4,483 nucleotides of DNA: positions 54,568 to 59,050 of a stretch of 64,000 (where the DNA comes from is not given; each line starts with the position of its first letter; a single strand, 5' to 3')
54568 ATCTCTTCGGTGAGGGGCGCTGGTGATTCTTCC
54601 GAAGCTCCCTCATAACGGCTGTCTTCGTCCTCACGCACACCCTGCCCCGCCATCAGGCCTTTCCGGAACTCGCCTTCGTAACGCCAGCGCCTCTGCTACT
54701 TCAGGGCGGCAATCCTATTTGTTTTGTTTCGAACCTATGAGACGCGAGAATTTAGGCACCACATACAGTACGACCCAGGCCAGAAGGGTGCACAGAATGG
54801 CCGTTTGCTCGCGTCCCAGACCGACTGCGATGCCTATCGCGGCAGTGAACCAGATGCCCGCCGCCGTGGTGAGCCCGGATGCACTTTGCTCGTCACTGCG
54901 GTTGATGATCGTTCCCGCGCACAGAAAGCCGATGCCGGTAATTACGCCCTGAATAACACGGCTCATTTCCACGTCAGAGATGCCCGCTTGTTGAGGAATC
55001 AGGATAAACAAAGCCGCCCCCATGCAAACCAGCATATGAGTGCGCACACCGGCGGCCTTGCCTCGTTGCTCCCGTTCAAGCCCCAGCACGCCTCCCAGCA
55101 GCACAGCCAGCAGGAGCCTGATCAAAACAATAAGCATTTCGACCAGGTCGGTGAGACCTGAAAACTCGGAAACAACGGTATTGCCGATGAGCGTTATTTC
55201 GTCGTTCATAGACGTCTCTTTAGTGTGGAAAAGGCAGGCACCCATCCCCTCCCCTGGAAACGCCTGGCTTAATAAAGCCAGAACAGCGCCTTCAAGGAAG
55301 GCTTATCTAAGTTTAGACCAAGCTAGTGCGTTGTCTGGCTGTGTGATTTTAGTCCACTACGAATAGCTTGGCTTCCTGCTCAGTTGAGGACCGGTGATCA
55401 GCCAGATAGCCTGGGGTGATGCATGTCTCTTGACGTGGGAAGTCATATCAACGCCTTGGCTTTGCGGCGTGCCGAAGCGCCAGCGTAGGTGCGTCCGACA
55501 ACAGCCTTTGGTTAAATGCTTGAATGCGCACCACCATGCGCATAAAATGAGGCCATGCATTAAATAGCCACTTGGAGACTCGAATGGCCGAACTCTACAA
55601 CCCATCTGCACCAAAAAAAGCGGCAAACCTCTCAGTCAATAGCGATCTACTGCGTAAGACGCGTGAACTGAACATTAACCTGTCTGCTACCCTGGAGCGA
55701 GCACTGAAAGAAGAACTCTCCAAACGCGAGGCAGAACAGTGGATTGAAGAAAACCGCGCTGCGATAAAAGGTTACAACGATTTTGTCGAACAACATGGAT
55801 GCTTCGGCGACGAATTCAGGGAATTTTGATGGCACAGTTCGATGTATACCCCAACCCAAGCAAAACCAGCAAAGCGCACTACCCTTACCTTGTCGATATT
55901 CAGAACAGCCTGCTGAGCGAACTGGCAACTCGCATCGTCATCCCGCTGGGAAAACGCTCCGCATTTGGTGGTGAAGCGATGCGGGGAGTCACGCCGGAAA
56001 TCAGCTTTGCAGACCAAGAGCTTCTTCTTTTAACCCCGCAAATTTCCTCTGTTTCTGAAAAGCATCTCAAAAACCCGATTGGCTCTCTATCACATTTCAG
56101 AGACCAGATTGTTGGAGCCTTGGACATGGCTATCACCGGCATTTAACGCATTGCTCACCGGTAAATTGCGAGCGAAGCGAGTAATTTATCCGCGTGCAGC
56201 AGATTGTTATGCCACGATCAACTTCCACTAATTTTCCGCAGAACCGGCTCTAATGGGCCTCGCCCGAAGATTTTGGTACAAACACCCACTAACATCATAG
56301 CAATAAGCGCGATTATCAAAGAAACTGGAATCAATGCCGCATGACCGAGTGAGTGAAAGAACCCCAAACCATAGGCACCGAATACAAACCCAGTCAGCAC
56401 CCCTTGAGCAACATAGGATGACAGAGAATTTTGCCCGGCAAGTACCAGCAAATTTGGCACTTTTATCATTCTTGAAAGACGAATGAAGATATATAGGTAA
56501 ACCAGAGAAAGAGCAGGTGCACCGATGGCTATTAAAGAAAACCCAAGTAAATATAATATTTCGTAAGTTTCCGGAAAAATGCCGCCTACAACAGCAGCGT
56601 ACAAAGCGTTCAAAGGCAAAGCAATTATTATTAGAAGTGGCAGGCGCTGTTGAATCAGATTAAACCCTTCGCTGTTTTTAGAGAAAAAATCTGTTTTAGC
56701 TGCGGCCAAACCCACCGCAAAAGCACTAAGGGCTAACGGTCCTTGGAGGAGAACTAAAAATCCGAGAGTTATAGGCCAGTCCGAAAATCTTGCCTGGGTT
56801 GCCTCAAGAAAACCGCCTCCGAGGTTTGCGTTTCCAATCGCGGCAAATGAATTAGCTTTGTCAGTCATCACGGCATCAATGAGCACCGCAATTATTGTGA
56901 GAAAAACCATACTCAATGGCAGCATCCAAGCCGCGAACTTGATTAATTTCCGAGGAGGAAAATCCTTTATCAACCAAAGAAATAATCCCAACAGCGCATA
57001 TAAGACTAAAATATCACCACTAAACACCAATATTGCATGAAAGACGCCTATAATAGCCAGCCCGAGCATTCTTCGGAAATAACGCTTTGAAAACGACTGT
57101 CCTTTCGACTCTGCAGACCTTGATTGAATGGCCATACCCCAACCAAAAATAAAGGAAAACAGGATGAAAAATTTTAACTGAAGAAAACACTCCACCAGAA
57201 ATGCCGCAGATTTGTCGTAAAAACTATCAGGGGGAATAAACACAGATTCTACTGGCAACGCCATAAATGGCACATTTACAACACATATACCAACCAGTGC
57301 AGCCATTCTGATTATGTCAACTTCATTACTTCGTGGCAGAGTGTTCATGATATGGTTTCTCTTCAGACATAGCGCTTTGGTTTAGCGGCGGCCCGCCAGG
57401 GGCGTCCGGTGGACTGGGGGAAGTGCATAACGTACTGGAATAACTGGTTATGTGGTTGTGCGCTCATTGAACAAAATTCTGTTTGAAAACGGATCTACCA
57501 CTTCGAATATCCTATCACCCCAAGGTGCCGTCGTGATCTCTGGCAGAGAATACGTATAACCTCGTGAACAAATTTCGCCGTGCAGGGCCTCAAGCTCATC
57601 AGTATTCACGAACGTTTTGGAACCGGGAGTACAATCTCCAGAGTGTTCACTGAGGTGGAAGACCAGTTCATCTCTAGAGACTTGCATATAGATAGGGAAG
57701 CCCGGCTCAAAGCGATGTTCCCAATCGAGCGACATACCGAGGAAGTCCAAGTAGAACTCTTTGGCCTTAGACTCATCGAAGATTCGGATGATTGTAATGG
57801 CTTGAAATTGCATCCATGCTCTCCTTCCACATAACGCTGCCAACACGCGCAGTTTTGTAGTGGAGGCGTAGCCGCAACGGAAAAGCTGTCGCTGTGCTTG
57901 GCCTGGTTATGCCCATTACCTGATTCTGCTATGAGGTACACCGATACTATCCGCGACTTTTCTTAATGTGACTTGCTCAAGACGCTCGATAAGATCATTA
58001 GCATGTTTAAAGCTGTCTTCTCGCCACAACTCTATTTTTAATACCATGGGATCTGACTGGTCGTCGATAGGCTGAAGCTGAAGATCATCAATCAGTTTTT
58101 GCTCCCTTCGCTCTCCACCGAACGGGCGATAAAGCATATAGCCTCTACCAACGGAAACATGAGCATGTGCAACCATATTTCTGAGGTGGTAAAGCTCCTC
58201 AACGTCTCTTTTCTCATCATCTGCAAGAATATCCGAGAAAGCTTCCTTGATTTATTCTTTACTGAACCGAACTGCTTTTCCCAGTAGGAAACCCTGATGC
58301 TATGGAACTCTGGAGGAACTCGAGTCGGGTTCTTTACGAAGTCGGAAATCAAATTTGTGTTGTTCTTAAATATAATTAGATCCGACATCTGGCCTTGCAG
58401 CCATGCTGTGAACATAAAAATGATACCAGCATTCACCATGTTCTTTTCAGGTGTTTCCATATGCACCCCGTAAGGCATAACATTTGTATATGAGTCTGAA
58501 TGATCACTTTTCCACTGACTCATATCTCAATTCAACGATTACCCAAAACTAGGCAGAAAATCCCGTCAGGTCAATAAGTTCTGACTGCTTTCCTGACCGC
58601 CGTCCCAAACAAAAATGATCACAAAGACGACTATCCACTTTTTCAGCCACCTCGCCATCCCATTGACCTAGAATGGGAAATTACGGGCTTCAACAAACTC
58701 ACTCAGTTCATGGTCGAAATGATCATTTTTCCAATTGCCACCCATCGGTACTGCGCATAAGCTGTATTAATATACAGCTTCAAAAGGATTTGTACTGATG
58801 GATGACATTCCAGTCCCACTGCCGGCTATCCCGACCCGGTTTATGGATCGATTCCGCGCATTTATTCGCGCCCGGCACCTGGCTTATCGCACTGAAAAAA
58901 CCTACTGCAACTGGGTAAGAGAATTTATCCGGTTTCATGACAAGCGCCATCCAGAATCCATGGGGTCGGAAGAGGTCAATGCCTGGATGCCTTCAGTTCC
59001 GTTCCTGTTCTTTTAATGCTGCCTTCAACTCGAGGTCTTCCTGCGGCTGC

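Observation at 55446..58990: Decayed chromosomal integron with four cassettes whose boundaries obey the attC R''/R' complementarity rule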

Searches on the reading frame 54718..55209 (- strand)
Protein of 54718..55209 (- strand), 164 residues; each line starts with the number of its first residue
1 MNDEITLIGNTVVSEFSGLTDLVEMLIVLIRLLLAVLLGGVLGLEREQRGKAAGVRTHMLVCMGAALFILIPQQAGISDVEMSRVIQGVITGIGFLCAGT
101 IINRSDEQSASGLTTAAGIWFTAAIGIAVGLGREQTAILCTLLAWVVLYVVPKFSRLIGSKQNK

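Call 3: search_protein_families(library=pfam, proteins=[window:54718-55209:-], max_evalue=0.01)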
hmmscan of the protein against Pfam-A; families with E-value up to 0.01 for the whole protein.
window:54718-55209:- (164 aa): 1 family
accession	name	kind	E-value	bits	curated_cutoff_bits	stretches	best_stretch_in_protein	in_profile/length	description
PF02308.21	MgtC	-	5.2e-40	137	31.4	1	32-156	1-120/121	MgtC family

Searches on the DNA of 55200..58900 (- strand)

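Call 47: search_with_rna_model(model_id=R1, source=window, start=55200, end=58900, filters=off, max_evalue=10)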
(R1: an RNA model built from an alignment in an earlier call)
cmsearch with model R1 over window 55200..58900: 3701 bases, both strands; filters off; matches with E-value up to 10: 9.
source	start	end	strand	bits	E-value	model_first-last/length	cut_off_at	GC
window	56141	56212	+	52.2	1.2e-13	1-61/61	no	0.46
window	55446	55517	+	41.9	1.3e-10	1-61/61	no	0.57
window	57834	57907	+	33.3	4e-08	6-56/61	no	0.59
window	55281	55344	+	9.6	0.34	1-61/61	no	0.48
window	57425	57453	+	9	0.51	1-61/61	no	0.38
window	57382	57413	+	5.7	4.6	15-47/61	no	0.78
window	56586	56614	-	5.1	6.8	1-61/61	no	0.45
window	57425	57453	-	5.1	7.1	1-61/61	no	0.38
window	58143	58194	-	4.8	8.6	1-61/61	no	0.44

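Call 76: search_dna_similar(query=window:55446-58481:-, collection=plasmids, mode=distant, max_rows=12)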
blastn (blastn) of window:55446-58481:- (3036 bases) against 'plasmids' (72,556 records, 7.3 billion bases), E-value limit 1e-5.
Records with a match: 638; places in all: 649; records where one place covers at least 80% of the query: 0.
Best place of each record, by identity: 90-95% 1; 80-90% 636; 60-80% 1.
By first word of the organism name: Escherichia 252; Klebsiella 192; Salmonella 128; Enterobacter 20; Citrobacter 8; Shigella 5; Pseudoalteromonas 4; Serratia 4; Marinobacter 3; Kluyvera 3; and 15 more.
By predicted mobility (MOB-suite, as given by PLSDB): conjugative 438; non-mobilizable 101; mobilizable 99.
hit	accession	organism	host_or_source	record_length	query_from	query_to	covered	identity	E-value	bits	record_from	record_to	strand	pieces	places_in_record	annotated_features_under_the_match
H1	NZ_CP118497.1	Pseudoalteromonas rhizosphaerae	Crassostrea gigas,Bacteria from ...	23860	647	859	7%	72.1%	7e-21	111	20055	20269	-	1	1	glyoxalase superfamily protein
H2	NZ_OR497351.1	Enterobacter hormaechei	-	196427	582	680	3%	80.2%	3e-12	82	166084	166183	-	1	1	alpha/beta hydrolase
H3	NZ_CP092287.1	Marinobacter sp. M3C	-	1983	565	649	3%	89.4%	2e-21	113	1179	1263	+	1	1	none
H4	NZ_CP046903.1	Stutzerimonas stutzeri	cell culture,particulate matter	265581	573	652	3%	87.5%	1e-17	100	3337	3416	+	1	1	GNAT family N-acetyltransferase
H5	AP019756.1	Nitrosomonas stercoris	-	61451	573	650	3%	85.9%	6e-15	92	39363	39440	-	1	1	hypothetical protein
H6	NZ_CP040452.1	Halomonas sp. PA16-9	-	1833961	573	650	3%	85.9%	6e-15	92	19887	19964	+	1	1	none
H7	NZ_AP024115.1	Escherichia coli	Homo sapiens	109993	2259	2338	3%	81.5%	2e-8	70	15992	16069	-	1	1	alpha/beta fold hydrolase | AAC(3)-Ib: AAC(3)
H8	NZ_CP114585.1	Salinivibrio proteolyticus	-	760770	573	653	3%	80.2%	5e-10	75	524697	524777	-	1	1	none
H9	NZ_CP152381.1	Marinobacter sp. SBY-1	mixed culture,aerobic biological filter ...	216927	2961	3032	2%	86.1%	5e-10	76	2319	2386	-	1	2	bla: class A beta-lactamase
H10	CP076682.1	Pseudoalteromonas shioyasakiensis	isolated microorganism,Ocean water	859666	578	650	2%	83.6%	4e-11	79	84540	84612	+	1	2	none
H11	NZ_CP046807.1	Vibrio alginolyticus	-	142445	2270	2338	2%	87.0%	1e-12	85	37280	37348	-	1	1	none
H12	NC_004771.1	Pasteurella multocida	avian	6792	2270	2343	2%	81.1%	6e-9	72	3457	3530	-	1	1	type B-2 chloramphenicol O-acetyltransferase CatB2 | catB2: type B-2 chloramphenicol O-acetyltransferase CatB2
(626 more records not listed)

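Call 77: search_dna_similar(query=window:56135-56218:-, collection=plasmids, mode=distant, max_rows=16, rows=spread, max_evalue=0.001)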
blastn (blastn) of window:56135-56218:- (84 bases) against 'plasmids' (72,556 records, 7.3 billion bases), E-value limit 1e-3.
Records with a match: 628; places in all: 637; records where one place covers at least 80% of the query: 69.
Best place of each record, by identity: 80-90% 627; 60-80% 1.
By first word of the organism name: Escherichia 251; Klebsiella 192; Salmonella 128; Enterobacter 19; Citrobacter 8; Shigella 5; Serratia 4; Kluyvera 3; Pseudoalteromonas 3; Vibrio 2; and 11 more.
By predicted mobility (MOB-suite, as given by PLSDB): conjugative 435; mobilizable 98; non-mobilizable 95.
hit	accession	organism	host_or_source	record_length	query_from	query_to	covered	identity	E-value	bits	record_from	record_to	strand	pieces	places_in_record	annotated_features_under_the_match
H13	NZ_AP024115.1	Escherichia coli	Homo sapiens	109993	3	75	87%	82.4%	1e-9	69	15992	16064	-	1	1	none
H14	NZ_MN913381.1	Serratia marcescens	-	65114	7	80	88%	81.1%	1e-10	72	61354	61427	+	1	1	type B-2 chloramphenicol O-acetyltransferase CatB2 | catB2: type B-2 chloramphenicol O-acetyltransferase CatB2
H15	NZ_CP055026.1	Shigella flexneri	Shek Wu Hui WWTPs_67 WWTPs effluent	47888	11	77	80%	88.1%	6e-14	82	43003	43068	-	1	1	none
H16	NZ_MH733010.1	Klebsiella pneumoniae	-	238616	11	77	80%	88.1%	6e-14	82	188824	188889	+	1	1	none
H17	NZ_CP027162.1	Klebsiella pneumoniae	-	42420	11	75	77%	89.2%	6e-14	83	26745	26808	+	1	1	none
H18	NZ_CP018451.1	Klebsiella pneumoniae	Homo sapiens,urine sample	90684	11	75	77%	89.2%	6e-14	83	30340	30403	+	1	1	none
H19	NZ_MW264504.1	Salmonella enterica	-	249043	11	75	77%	89.2%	6e-14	83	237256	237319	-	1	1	none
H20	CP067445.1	Klebsiella pneumoniae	Homo sapiens,urine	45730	11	75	77%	89.2%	6e-14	83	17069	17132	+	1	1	none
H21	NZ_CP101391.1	Salmonella enterica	Homo sapiens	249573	11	75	77%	89.2%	6e-14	83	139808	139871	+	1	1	none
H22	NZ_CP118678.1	Pseudomonas juntendi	chicken,feces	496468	11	75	77%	89.2%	6e-14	83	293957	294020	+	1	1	none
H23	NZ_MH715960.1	Klebsiella pneumoniae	-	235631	11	75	77%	89.2%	6e-14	83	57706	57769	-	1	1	none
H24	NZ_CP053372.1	Proteus terrae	goose faeces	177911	11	75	77%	89.2%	6e-14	83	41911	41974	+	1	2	none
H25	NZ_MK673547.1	Salmonella enterica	Pig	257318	11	75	77%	89.2%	6e-14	83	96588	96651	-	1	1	none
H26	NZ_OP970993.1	Salmonella enterica subsp. enterica serovar Typhimurium ...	-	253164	11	75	77%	89.2%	6e-14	83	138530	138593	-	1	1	none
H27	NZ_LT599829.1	Escherichia coli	-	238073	11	75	77%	89.2%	6e-14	83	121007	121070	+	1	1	none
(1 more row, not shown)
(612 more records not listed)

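Call 78: search_dna_similar(query=window:57823-57918:-, collection=plasmids, mode=distant, max_rows=16, rows=spread, max_evalue=0.001)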
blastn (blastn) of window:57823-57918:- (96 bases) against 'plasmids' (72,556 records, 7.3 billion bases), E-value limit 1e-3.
Records with a match: 7; places in all: 7; records where one place covers at least 80% of the query: 5.
Best place of each record, by identity: 80-90% 7.
By first word of the organism name: Marinobacter 1; Stutzerimonas 1; Nitrosomonas 1; Halomonas 1; Salinivibrio 1; Pseudoalteromonas 1; Enterobacter 1.
By predicted mobility (MOB-suite, as given by PLSDB): non-mobilizable 4; conjugative 2; mobilizable 1.
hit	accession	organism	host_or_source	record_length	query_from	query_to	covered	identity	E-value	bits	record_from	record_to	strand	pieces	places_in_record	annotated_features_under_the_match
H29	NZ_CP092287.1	Marinobacter sp. M3C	-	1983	2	86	89%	89.4%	4e-23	113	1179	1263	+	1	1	none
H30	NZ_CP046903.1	Stutzerimonas stutzeri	cell culture,particulate matter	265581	10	89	83%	87.5%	3e-19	100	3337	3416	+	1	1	GNAT family N-acetyltransferase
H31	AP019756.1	Nitrosomonas stercoris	-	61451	10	87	81%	85.9%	1e-16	92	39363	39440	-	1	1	hypothetical protein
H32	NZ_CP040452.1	Halomonas sp. PA16-9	-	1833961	10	87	81%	85.9%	1e-16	92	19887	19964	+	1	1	none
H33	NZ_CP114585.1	Salinivibrio proteolyticus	-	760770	10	90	84%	80.2%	1e-11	75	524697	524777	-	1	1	none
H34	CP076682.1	Pseudoalteromonas shioyasakiensis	isolated microorganism,Ocean water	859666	15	87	76%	83.6%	9e-13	79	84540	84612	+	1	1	none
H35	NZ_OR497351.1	Enterobacter hormaechei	-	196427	19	89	74%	84.5%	9e-13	80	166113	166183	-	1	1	none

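Call 79: get_annotated_region(hit=H17, flank=2500)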
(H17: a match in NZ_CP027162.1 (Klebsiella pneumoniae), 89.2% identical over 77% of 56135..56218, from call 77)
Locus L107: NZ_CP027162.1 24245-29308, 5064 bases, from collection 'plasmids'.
description: Klebsiella pneumoniae strain AR_0361 plasmid unnamed3
organism: Klebsiella pneumoniae (NCBI taxid 573)
taxonomy: Bacteria; Pseudomonadota; Gammaproteobacteria; Enterobacterales; Enterobacteriaceae; Klebsiella; Klebsiella pneumoniae
host: -; source: -; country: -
typing (MOB-suite, as given by PLSDB): mobilizable; replicon IncR
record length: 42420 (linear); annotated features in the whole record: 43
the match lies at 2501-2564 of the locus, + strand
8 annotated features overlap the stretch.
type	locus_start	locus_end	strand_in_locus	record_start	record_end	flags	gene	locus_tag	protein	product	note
CDS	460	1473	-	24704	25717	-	intI1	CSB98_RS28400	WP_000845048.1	class 1 integron integrase IntI1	-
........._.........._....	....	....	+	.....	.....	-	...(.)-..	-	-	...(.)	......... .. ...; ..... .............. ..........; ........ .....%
CDS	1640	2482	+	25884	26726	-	estX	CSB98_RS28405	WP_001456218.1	alpha/beta fold putative hydrolase EstX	-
CDS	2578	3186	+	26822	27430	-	-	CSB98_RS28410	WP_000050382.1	HAD family hydrolase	GO:0016311 - dephosphorylation [Evidence IEA]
predicted_resistance_gene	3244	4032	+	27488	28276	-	aadA2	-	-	ANT(3'')-Ia family aminoglycoside nucleotidyltransferase AadA2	predicted by amrfinderplus; class AMINOGLYCOSIDE; identity 100.0%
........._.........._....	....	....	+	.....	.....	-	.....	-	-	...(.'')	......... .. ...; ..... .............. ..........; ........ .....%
CDS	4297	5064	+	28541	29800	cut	-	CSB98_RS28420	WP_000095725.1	chloramphenicol efflux MFS transporter CmlA1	-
predicted_resistance_gene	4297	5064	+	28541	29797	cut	cmlA1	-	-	chloramphenicol efflux MFS transporter CmlA1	predicted by amrfinderplus; class PHENICOL; identity 100.0%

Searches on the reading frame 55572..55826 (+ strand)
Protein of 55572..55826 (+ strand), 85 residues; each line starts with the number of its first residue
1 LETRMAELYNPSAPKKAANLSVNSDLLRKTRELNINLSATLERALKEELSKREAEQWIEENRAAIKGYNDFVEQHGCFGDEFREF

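Call 3: search_protein_families(library=pfam, proteins=[window:55572-55826:+], max_evalue=0.01)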
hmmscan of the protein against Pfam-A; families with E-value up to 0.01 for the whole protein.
window:55572-55826:+ (85 aa): 1 family
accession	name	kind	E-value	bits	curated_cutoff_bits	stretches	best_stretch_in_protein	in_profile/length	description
PF07362.18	CcdA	-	1.4e-30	105.9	22.4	1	15-85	1-71/71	Post-segregation antitoxin CcdA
